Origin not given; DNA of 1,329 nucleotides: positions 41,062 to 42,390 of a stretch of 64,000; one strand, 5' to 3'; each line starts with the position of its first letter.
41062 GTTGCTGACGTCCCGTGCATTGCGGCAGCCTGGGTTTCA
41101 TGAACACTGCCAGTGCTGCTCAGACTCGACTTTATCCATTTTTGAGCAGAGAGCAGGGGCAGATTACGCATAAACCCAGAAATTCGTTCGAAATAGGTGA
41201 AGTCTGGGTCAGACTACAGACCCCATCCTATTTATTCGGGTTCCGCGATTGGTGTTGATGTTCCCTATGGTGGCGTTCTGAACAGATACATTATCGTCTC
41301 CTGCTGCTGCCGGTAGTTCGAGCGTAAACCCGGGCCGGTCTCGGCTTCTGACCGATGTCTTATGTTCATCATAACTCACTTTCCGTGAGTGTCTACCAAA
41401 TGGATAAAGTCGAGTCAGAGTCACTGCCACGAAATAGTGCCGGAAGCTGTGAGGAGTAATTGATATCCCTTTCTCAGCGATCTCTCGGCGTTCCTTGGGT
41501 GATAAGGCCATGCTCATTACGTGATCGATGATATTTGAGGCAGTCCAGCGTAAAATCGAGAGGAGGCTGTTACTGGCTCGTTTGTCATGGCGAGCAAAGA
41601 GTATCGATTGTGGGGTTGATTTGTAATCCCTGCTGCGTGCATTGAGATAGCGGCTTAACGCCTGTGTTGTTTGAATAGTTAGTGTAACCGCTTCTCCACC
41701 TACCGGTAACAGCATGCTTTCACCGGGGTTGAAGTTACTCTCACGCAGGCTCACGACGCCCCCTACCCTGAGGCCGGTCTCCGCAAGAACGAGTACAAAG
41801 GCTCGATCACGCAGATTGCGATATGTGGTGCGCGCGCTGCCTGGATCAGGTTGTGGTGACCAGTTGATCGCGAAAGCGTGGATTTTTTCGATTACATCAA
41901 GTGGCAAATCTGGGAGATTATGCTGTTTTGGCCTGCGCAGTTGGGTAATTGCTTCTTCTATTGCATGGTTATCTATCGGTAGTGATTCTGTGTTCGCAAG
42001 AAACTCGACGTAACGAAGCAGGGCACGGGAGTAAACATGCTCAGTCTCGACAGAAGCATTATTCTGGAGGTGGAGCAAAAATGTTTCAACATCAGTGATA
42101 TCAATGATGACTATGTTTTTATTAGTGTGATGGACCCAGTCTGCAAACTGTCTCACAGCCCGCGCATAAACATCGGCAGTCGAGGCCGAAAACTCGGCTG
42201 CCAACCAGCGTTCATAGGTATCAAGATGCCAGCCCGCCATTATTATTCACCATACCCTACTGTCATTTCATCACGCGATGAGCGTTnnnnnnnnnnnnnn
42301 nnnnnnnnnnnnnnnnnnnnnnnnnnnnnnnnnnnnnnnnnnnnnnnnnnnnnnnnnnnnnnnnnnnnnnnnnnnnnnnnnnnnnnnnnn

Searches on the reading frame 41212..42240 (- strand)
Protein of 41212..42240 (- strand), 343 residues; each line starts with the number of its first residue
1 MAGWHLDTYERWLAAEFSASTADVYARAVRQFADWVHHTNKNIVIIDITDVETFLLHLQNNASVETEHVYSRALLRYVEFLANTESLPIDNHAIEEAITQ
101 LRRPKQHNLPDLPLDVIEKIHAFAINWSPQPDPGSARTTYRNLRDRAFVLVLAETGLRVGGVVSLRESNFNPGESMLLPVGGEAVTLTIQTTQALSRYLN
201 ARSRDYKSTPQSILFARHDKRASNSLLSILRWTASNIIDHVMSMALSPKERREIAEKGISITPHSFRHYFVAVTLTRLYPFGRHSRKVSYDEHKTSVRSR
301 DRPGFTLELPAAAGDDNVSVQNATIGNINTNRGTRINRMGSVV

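Call 98: search_protein_families(library=pfam, proteins=[window:41212-42240:-], max_evalue=0.0001)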
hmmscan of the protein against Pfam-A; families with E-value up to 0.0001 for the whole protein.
window:41212-42240:- (343 aa): 2 families
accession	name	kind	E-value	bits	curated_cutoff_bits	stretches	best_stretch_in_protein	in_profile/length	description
PF13495.12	Phage_int_SAM_4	-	1.4e-07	32.2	27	1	15-77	12-74/85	Phage integrase, N-terminal SAM-like domain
PF00589.27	Phage_integrase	-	3.6e-06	27.3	27.1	1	141-271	20-137/172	Phage integrase family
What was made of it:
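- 41209..42240 (-): Divergent Xer-like tyrosine recombinase gene, 9.3 kb from the site. It is a possible partner of the site, but the link is unproven. Pfam Phage_int_SAM_4 and Phage_integrase at borderline scores (call 98).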

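Call 99: search_protein_families(library=ncbifam, proteins=[window:41212-42240:-], max_evalue=0.01)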
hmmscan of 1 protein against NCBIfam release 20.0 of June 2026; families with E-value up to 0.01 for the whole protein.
window:41212-42240:- (343 aa): 6 families
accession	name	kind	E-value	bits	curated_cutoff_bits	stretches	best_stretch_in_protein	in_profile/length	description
NF040815.2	recomb_XerA_Arch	equivalog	1.6e-16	60.7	220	1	15-274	10-226/263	site-specific tyrosine recombinase/integron integrase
NF001399.0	PRK00283.1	subfamily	7e-13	48.5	279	1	12-271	17-252/300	tyrosine recombinase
TIGR02225.1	recomb_XerD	equivalog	8.9e-13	48.2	329.6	1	13-271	9-243/290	site-specific tyrosine recombinase XerD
TIGR02224.1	recomb_XerC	equivalog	2e-11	43.9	335.15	1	13-273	7-248/295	tyrosine recombinase XerC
NF003462.0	PRK05084.1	equivalog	0.00023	20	267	0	143-221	195-278/360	tyrosine recombinase XerS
TIGR02249.1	integrase_gron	subfamily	0.002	17.6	265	0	12-75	9-72/315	integron integrase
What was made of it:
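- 41209..42240 (-): The best NCBIfam matches are XerA, XerD and XerC, all far below their cut-offs (call 99).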

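Call 100: search_solved_structures(query=window:41212-42240:-, max_evalue=0.001)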
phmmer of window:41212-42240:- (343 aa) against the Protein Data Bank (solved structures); distinct sequences matched with E-value up to 0.001: 0.
